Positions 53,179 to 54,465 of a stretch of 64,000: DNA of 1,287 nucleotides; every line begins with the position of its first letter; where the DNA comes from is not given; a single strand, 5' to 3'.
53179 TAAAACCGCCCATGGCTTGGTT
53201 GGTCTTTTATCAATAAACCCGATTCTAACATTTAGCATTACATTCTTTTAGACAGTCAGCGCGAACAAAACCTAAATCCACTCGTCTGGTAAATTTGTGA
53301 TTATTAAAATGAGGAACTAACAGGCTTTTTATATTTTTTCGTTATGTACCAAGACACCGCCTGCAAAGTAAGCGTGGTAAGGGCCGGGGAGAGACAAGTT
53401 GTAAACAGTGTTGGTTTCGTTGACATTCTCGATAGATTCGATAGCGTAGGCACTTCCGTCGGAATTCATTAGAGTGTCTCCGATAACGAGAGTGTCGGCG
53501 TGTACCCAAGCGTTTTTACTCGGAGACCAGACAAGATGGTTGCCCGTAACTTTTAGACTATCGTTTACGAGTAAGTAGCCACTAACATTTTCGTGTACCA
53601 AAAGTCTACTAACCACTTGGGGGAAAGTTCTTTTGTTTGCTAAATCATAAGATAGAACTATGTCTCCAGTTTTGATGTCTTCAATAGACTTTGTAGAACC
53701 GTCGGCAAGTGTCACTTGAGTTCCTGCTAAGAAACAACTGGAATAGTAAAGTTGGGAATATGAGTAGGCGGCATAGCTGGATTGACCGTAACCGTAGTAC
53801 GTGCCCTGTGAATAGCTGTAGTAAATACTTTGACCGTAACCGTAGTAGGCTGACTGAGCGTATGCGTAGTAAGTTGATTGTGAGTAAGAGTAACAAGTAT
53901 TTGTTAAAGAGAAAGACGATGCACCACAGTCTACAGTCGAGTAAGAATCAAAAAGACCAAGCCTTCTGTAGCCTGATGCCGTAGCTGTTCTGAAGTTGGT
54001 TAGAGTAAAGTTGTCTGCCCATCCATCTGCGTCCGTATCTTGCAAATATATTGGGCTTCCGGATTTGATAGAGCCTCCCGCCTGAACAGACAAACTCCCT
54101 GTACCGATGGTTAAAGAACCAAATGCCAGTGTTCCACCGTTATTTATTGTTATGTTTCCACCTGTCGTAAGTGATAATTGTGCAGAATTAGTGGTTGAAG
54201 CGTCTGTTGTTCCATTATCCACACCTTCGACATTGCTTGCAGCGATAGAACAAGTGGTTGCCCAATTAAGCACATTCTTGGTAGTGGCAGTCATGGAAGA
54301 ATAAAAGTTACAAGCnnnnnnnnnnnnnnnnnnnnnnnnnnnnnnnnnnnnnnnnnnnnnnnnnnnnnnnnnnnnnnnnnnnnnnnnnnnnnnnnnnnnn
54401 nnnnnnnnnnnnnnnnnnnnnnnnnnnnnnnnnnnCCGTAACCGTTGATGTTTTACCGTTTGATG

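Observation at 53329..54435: Secreted Tyr/Ser-rich protein with C-terminal Hint (bacterial intein-like) domain inside the paralogue array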

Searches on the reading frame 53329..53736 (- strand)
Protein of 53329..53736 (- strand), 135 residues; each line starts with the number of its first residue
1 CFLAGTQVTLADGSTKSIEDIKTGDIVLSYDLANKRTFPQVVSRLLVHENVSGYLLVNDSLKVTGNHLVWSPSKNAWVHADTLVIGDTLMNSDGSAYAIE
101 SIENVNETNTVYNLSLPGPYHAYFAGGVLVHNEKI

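Call 43: search_protein_representatives(protein=window:53329-53736:-)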
Query: 135 residues. Proteins with E-value up to 0.001 (for the whole library): 14610; up to 1e-10: 2615; up to 1e-30: 75. The best 150 are listed.
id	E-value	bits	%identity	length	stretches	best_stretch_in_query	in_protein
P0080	1.2e-67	241.9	43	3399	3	1-133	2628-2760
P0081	4.4e-67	240.2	43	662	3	1-133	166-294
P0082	5.5e-61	220.4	37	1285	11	1-133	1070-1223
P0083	3.4e-59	214.7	48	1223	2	1-133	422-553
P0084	1.4e-58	212.7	43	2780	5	1-124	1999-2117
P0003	2.5e-57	208.6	70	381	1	1-135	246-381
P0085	1.0e-56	206.6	44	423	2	1-134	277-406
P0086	1.1e-56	206.6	46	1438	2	1-133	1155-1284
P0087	1.4e-55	202.9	44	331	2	1-134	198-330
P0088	4.3e-53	194.9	47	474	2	1-133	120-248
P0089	3.5e-50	185.5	47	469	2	1-134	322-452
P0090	2.2e-47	176.5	43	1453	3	1-133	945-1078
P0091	8.7e-47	174.5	43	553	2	1-133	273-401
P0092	1.1e-46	174.2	39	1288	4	1-133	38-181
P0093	1.6e-45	170.4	35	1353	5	1-133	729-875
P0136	6.9e-32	126.3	49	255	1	1-134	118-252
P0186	3.9e-28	114.2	49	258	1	1-132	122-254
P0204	1.9e-27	112.0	48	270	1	1-134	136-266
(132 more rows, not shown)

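Call 57: search_protein_families(library=pfam, proteins=[P0136, P0186, P0204, P0087], max_evalue=0.01)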
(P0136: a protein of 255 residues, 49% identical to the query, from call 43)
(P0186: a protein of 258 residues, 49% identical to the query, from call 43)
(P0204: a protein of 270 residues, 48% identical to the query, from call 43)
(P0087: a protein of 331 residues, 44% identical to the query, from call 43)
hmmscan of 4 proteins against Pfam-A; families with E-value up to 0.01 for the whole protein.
P0136 (255 aa): 8 families
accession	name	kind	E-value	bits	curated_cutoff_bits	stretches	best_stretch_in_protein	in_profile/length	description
PF14890.11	Intein_splicing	-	2.4e-10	40.9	35.8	1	125-224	1-109/155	Intein splicing domain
PF18895.5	T4SS_pilin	-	2.8e-08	34.1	26.6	1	33-98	7-71/71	Type IV secretion system pilin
PF07591.16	PT-HINT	-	9.4e-08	32.8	27.7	1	125-250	2-136/137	Pretoxin HINT domain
PF01079.26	Hint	-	2.3e-07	31.1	29.7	1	116-200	11-99/213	Hint module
PF14623.11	Vint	-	3.8e-07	30.5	27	1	117-248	1-105/166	Hint-domain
PF13403.11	Hint_2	-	3.9e-05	24.5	28.4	1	117-223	1-120/147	Hint domain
PF05203.21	Hom_end_hint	-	0.00049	20.6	32.1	1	118-147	1-30/228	Hom_end-associated Hint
PF08517.17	AXH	-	0.00081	20.3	33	1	119-167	1-50/116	Ataxin-1 and HBP1 module (AXH)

P0186 (258 aa): 5 families
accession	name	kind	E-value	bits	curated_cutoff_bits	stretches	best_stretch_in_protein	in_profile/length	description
PF18895.5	T4SS_pilin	-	4.9e-05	23.8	26.6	1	39-102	3-65/71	Type IV secretion system pilin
PF01079.26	Hint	-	0.00011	22.3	29.7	1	118-157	9-47/213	Hint module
PF14623.11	Vint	-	0.00016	21.9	27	1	121-207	1-78/166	Hint-domain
PF14890.11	Intein_splicing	-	0.00031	21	35.8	0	225-254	127-155/155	Intein splicing domain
PF07591.16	PT-HINT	-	0.00041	21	27.7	1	134-255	6-137/137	Pretoxin HINT domain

P0204 (270 aa): 7 families
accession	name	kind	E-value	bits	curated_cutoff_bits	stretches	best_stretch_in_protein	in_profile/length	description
PF07591.16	PT-HINT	-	4.6e-18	66.2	27.7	1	149-263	7-135/137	Pretoxin HINT domain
PF14890.11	Intein_splicing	-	3.4e-07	30.6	35.8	1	232-264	123-155/155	Intein splicing domain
PF05203.21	Hom_end_hint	-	4.8e-07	30.4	32.1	1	136-167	1-32/228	Hom_end-associated Hint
PF14623.11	Vint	-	1.1e-05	25.7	27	1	135-211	1-71/166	Hint-domain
PF01079.26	Hint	-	0.00011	22.3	29.7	1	134-177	11-53/213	Hint module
PF13403.11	Hint_2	-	0.0016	19.3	28.4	0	136-170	2-35/147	Hint domain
PF13620.12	CarboxypepD_reg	-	0.0073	17.1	32.3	0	29-117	2-82/82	Carboxypeptidase regulatory-like domain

P0087 (331 aa): 9 families
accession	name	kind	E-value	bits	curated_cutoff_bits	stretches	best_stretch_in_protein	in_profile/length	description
PF07591.16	PT-HINT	-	1.6e-22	80.7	27.7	2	211-328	7-136/137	Pretoxin HINT domain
PF14890.11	Intein_splicing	-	9.2e-17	61.7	35.8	3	63-164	1-113/155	Intein splicing domain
PF05203.21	Hom_end_hint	-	4.3e-15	56.8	32.1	1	56-84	1-29/228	Hom_end-associated Hint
PF14623.11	Vint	-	7.4e-14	52.3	27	2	197-280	1-77/166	Hint-domain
PF01079.26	Hint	-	5.2e-09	36.4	29.7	1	48-146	5-107/213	Hint module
PF08517.17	AXH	-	3.5e-07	31.2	33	0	57-95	1-40/116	Ataxin-1 and HBP1 module (AXH)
PF19769.4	CPxCG_zf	-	0.00066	19.9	27.2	0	130-164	61-96/183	CPxCG-related zinc finger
PF18337.7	Tudor_RapA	-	0.0039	17.8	26.4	0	57-100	1-44/62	RapA N-terminal Tudor like domain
PF20608.4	Phage_tube_C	-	0.0054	17.5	24.1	0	132-161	17-48/82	Phage tail tube protein C-terminal domain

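Call 63: find_encoding_contigs(protein=P0136, flank=6000, max_places=2)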
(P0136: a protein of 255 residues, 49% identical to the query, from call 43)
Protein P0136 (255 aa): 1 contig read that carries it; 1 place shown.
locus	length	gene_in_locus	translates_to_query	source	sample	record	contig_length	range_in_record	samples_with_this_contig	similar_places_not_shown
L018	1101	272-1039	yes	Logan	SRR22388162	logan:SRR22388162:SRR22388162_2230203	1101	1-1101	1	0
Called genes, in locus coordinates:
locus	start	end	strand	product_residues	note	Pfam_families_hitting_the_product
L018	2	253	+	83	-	?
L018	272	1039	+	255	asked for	PF18895:T4SS_pilin, PF01079:Hint (weak), PF14623:Vint (weak), PF07591:PT-HINT, PF14890:Intein_splicing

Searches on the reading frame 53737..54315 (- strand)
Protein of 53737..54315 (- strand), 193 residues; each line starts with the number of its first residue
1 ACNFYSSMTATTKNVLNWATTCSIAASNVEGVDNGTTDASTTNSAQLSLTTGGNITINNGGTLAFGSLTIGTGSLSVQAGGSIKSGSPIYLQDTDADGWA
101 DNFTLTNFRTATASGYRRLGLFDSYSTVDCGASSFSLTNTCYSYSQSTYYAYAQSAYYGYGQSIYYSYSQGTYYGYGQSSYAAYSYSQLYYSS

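Call 26: predict_structure(alignment_id=A2)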
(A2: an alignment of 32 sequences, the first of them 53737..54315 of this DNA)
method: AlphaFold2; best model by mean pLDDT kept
length: 193 residues; sequences in the alignment: 32
mean_pLDDT: 78.4   pTM: 0.69
mean pLDDT of the five models: 78.4, 77.8, 77.0, 76.6, 76.0
residues with pLDDT >= 90: 116; 70-90: 20; 50-70: 8; < 50: 49
segments of 3 or more residues with pLDDT < 50: 145-193
pLDDT, mean of each block of 10 residues (from residue 1): 95 97 97 95 97 97 98 97 97 91 90 89 91 71 51 39 35 35 38 39
secondary structure, 60 per line:
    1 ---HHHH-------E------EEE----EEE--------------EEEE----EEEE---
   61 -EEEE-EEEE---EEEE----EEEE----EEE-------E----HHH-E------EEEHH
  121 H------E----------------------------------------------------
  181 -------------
elements in order: H4-7 E22-24 E29-31 E46-49 E54-57 E62-65 E67-70 E74-77 E82-85 E90-92 E116-118

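Call 29: fold_search(model_id=the predicted structure, library=pdb)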
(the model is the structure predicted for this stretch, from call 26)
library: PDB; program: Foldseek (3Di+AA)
matches with E <= 10: 13; with E <= 0.001: 0
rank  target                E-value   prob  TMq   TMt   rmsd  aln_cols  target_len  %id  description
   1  6n2b_B                1.4e-01  0.75  0.19  0.11   9.3        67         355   19  The Crystal Structure of Caldicellulosiruptor kristjanssonii Tapirin C-terminal domain (released 2018-12-19)
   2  6n2b_A                2.4e-01  0.99  0.28  0.16   1.7        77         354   18  The Crystal Structure of Caldicellulosiruptor kristjanssonii Tapirin C-terminal domain (released 2018-12-19)
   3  4q1q_A                2.3e+00  0.04  0.13  0.10  11.0        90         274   18  Crystal structure of TibC-catalyzed hyper-glycosylated TibA55-350 fragment (released 2014-09-17)
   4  5kkd_B                3.8e+00  0.01  0.11  0.11  10.8        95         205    9  Truncated hemolysin A Y134A from P. mirabilis at 2.1 Angstroms resolution crystallized in a high salt condition (released 2017-03-22)
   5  5kkd_A                5.5e+00  0.01  0.10  0.10  12.5        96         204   10  Truncated hemolysin A Y134A from P. mirabilis at 2.1 Angstroms resolution crystallized in a high salt condition (released 2017-03-22)
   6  6qvi_B                6.1e+00  0.02  0.14  0.06  10.3        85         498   13  Crystal structure of competence-associated pilin ComZ from Thermus thermophilus (released 2019-05-29)
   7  5jmc_H                6.5e+00  0.01  0.12  0.20  10.7       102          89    7  Receptor binding domain of Botulinum neurotoxin A in complex with rat SV2C (released 2016-06-15)
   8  6gje_A                7.8e+00  0.05  0.14  0.09  11.2        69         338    9  Structure of the Amnionless(20-357)-Cubilin(36-135) complex (released 2018-12-19)
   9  6mzp_A                8.7e+00  0.01  0.12  0.08  11.3        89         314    6  Zebrafish betaglycan orphan domain structure from orthorhombic crystal form (released 2019-08-21)
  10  4nuh                  9.3e+00  0.09  0.21  0.19   2.5        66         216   11  Crystal structure of mLeIBP, a capping head region swapped mutant of ice-binding protein (released 2014-04-16)
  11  2cu2                  9.3e+00  0.01  0.09  0.06   9.3        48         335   14  Crystal structure of mannose-1-phosphate geranyltransferase from Thermus thermophilus HB8 (released 2006-08-08)
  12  3uyv_A                9.3e+00  0.01  0.12  0.11  12.5       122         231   13  Crystal structure of a glycosylated ice-binding protein (LeIBP) from Arctic yeast (released 2012-02-29)
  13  5nzi                  9.8e+00  0.01  0.09  0.05   9.5        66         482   11  Crystal structure of UDP-glucose pyrophosphorylase S374F mutant from Leishmania major in complex with UDP-glucose (released 2018-04-18)
